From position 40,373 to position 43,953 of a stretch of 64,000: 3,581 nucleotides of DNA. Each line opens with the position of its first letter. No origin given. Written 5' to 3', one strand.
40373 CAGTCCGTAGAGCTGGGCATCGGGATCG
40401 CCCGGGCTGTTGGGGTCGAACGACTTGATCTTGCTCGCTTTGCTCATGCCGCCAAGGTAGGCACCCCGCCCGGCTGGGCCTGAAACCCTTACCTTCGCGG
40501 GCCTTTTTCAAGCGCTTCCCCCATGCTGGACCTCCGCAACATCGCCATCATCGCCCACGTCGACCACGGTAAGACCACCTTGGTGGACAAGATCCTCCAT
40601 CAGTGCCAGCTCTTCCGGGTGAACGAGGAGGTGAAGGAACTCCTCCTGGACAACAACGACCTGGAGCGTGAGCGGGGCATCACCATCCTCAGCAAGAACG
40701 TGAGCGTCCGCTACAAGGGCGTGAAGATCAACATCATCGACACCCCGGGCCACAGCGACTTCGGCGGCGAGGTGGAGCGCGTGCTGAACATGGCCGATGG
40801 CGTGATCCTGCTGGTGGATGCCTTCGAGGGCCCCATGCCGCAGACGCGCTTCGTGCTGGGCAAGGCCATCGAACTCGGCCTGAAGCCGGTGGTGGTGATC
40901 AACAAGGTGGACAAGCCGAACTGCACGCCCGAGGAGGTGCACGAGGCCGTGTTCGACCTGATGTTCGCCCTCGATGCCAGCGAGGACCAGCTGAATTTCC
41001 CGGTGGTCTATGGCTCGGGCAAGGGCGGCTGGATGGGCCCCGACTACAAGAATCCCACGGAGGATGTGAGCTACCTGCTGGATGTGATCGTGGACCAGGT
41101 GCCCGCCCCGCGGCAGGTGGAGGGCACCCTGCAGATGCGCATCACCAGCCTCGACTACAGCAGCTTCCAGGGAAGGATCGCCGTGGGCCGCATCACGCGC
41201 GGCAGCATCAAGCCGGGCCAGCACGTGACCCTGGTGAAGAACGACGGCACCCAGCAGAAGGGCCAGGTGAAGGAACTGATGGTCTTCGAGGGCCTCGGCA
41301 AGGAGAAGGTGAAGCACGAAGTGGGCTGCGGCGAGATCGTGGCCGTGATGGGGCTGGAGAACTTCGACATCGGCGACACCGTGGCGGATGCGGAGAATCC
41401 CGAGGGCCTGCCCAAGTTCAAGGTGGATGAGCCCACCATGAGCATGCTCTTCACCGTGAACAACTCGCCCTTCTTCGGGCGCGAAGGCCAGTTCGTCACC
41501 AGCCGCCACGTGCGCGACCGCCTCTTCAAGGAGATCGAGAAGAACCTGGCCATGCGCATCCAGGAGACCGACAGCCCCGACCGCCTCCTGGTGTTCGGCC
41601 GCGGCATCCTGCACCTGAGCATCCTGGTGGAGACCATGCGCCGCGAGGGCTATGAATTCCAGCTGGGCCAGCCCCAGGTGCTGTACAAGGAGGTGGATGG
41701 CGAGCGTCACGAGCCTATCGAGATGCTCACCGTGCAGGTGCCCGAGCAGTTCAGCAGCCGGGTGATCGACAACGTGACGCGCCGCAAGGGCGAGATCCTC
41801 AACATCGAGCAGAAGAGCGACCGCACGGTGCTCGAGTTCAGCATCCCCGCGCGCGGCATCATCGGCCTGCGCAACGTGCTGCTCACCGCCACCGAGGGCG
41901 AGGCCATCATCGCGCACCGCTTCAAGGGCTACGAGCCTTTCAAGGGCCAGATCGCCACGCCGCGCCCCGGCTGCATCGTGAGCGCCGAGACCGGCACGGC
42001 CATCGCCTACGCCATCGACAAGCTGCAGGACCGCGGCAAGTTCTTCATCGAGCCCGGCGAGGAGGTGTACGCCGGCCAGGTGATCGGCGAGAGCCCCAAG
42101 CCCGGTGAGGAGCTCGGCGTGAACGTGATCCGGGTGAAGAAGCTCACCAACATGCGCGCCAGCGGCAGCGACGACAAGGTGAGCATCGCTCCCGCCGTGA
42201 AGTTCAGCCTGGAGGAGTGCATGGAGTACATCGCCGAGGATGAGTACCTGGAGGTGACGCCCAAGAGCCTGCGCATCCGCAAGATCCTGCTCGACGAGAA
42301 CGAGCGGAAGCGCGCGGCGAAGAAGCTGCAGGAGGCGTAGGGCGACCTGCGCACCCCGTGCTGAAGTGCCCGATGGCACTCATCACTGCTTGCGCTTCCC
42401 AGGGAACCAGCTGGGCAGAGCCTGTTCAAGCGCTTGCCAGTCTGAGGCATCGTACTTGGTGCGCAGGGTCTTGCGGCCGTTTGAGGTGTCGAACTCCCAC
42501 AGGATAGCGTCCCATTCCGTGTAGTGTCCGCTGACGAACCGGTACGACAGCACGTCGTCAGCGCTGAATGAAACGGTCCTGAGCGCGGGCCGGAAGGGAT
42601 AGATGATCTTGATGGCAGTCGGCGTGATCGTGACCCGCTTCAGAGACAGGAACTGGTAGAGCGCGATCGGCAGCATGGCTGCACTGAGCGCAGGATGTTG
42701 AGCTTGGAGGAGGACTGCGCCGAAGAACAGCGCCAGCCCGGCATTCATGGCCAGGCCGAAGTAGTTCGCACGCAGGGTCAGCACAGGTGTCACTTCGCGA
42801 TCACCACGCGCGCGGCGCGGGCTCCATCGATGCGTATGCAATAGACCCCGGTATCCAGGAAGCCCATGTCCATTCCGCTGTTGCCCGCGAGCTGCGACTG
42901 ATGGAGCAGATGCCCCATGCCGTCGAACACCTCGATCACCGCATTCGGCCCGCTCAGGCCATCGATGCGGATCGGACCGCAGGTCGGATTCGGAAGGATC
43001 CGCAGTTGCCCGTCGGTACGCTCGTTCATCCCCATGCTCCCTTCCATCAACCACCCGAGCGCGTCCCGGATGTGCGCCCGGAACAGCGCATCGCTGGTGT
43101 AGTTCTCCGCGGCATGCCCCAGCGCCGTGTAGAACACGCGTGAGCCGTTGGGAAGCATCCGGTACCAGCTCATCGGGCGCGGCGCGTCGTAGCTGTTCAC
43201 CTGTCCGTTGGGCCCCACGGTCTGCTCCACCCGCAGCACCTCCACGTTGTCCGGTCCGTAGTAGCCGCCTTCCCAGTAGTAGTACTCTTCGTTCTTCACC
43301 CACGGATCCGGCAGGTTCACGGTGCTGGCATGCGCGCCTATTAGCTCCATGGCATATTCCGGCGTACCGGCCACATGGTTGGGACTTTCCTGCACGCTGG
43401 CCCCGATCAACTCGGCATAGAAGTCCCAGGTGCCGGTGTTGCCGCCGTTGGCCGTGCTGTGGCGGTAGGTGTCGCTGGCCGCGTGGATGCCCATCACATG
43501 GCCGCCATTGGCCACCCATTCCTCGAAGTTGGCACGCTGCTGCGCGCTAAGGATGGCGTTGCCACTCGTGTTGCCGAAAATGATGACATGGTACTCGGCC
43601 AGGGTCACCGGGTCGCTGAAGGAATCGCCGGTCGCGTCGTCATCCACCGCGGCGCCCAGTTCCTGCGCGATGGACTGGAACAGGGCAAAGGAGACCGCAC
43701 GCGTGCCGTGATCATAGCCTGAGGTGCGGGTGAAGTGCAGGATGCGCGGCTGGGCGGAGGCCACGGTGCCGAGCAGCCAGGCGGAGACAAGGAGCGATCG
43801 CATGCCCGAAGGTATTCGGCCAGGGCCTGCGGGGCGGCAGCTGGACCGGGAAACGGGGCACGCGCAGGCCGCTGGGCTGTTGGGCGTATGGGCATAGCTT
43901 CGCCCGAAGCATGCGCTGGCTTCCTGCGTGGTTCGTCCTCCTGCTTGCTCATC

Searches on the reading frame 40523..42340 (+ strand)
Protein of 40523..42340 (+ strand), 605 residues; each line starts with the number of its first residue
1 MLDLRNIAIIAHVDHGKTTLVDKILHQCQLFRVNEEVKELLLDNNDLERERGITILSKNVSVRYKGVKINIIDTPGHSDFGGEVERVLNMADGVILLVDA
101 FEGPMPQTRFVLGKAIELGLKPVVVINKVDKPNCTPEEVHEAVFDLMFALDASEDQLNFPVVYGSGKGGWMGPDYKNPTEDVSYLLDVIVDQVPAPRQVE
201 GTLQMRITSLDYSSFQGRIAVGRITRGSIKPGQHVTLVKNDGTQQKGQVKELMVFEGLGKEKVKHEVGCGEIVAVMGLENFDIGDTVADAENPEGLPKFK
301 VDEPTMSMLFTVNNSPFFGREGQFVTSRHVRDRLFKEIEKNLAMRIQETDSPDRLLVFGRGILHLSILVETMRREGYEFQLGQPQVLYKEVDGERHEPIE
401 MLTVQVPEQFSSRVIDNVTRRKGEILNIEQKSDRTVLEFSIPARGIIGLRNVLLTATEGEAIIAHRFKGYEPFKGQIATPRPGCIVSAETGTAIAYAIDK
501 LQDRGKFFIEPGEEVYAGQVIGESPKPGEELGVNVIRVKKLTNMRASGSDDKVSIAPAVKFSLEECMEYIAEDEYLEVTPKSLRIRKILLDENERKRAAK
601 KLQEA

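Call 57: search_protein_families(library=pfam, proteins=[window:40523-42340:+], max_evalue=0.001)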
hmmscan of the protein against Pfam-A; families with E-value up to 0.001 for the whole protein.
window:40523-42340:+ (605 aa): 6 families
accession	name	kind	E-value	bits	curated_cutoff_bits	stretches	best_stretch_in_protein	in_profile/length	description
PF00009.33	GTP_EFTU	-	1.8e-54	184.6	26.5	1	4-194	3-187/188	Elongation factor Tu GTP binding domain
PF21018.2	BipA_C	-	1.1e-41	141.5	23.8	1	483-591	2-109/110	TypA/BipA C-terminal domain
PF00679.30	EFG_C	-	3.2e-23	82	27.9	1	396-478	3-86/89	Elongation factor G C-terminus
PF03144.31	GTP_EFTU_D2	-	2e-10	41.4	30.3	1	217-288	1-73/73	Elongation factor Tu domain 2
PF22042.2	EF-G_D2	-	8.6e-09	35.8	27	1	210-288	11-82/84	Elongation factor G domain 2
PF01926.29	MMR_HSR1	-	3e-05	24.5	21.9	1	7-128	2-113/113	50S ribosome-binding GTPase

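Call 85: find_related_loci(query=window:40523-42337:+, collection=genome_contigs, flank=1000)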
Query window:40523-42337:+ (605 aa) in genome_contigs; peptide patterns used: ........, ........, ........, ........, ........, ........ (x = any residue, [..] = any of these).
566 stretches matched a pattern; 409 encode a relative of the query (tblastn E <= 1e-3); the best 80 are kept; 80 distinct loci.
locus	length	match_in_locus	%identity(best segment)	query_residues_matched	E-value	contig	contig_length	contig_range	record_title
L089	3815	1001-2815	94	1-605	0e+0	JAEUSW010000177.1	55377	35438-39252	MAG: Flavobacteriales bacterium isolate new MAG-313 k141_3094002, whole genome shotgun sequence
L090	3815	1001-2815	95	1-605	0e+0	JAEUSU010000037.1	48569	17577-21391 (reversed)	MAG: Flavobacteriales bacterium isolate new MAG-311 k141_880487, whole genome shotgun sequence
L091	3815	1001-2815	94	1-605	0e+0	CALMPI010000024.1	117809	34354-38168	MAG TPA_asm: uncultured Flavobacteriales bacterium isolate SRR2107183_bin.102_CONCOCT_v1.1_MAG genome assembly, contig:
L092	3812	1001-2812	95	1-604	0e+0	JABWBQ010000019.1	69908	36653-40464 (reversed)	MAG: Flavobacteriales bacterium isolate MAG_34 scaffold_587, whole genome shotgun sequence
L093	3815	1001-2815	94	1-605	0e+0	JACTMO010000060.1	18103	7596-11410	MAG: Bacteroidetes bacterium isolate BJ7 scaffold_2712, whole genome shotgun sequence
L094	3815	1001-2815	94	1-605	0e+0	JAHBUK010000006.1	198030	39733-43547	MAG: Flavobacteriales bacterium isolate ACE_BAC31 BAC31_6, whole genome shotgun sequence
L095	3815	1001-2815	93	1-605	0e+0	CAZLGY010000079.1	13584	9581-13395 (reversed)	MAG TPA_asm: uncultured Chryseobacterium sp. isolate SRP193358_co1_78 genome assembly, contig: NODE_12532_length_13584_c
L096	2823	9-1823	93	1-605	0e+0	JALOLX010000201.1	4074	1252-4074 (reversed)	MAG: Flavobacteriales bacterium isolate Prado036 scaffold_68054, whole genome shotgun sequence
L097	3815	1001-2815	93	1-605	0e+0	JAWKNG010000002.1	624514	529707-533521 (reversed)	MAG: Flavobacteriales bacterium isolate AC1.1 AC1.1.fa-2, whole genome shotgun sequence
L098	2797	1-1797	94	7-605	0e+0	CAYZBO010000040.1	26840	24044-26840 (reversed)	MAG TPA_asm: uncultured Chryseobacterium sp. isolate SRP329715_co2_379 genome assembly, contig: NODE_3663_length_26840_c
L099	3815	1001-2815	93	1-605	0e+0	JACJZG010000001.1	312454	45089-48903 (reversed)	MAG: Flavobacteriales bacterium isolate HK-STAS-BACT-58 HK-STAS-BACT-58_1, whole genome shotgun sequence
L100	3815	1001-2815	93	1-605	0e+0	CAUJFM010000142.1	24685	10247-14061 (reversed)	MAG: Bacteroidota bacterium isolate KLAP54 genome assembly, contig: KLAP54_335940, whole genome shotgun sequence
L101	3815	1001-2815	93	1-605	0e+0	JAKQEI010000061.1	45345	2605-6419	MAG: Bacteroidota bacterium isolate USDE_maxbin.097 k141_1640995, whole genome shotgun sequence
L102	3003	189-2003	92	1-605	0e+0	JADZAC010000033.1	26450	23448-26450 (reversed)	MAG: Flavobacteriales bacterium isolate SJ6 c_000000221291, whole genome shotgun sequence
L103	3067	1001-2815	92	1-605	0e+0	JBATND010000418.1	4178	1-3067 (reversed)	MAG: Flavobacteriales bacterium isolate MFD10487_ilm_asm_bin18 k127_127044, whole genome shotgun sequence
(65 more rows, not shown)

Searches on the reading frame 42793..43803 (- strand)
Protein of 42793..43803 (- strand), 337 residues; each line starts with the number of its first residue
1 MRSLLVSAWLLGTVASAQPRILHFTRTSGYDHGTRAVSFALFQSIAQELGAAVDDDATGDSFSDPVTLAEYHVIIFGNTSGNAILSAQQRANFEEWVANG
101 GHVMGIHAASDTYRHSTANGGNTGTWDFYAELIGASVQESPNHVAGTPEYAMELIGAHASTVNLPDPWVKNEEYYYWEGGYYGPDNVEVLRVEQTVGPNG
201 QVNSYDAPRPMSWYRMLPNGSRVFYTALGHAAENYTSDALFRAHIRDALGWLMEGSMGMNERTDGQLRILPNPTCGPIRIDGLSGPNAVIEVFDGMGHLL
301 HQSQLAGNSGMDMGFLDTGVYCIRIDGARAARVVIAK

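Call 57: search_protein_families(library=pfam, proteins=[window:42793-43803:-], max_evalue=0.001)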
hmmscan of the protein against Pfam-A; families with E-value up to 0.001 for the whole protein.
window:42793-43803:- (337 aa): 1 family
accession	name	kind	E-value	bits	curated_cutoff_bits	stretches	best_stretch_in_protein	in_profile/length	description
PF06283.17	ThuA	-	3.8e-34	119.2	33.4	1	20-251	1-208/209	Trehalose utilisation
